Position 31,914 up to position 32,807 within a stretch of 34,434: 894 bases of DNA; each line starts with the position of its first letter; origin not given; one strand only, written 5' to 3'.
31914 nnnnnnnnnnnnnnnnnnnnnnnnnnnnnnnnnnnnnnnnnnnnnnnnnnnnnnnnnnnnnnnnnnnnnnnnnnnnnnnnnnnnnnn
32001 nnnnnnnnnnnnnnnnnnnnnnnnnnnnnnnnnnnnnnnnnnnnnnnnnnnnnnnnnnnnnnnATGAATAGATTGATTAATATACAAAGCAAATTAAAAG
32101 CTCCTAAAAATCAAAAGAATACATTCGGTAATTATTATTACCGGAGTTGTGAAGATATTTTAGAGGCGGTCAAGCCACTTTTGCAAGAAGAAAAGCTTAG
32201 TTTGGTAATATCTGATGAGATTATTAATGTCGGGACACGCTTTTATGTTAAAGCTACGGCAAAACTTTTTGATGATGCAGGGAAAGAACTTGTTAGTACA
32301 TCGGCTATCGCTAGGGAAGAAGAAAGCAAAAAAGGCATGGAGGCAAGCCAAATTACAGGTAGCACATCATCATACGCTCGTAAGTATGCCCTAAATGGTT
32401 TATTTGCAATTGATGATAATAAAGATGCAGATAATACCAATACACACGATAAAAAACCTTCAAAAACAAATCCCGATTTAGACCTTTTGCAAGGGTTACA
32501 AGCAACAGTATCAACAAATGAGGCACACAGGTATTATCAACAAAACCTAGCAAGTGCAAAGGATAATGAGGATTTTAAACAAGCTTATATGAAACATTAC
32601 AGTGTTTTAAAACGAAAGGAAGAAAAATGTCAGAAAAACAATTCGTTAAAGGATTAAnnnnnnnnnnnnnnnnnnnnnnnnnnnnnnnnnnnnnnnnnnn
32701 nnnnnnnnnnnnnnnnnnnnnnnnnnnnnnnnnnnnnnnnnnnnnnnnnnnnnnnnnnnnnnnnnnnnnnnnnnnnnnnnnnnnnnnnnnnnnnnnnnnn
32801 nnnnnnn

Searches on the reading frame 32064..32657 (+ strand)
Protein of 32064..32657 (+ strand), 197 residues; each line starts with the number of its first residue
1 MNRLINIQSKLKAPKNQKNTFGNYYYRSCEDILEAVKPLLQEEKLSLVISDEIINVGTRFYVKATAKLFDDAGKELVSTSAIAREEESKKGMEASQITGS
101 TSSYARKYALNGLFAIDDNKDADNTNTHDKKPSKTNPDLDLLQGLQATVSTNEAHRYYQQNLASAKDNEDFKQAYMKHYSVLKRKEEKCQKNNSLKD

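Call 50: search_protein_families(library=pfam, proteins=[window:32064-32657:+], max_evalue=0.001)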
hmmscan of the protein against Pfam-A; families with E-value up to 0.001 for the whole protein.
window:32064-32657:+ (197 aa): 1 family
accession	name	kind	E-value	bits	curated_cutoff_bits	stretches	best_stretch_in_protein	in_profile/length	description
PF04404.17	ERF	-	8.9e-43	146.3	25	1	3-135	4-137/153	ERF superfamily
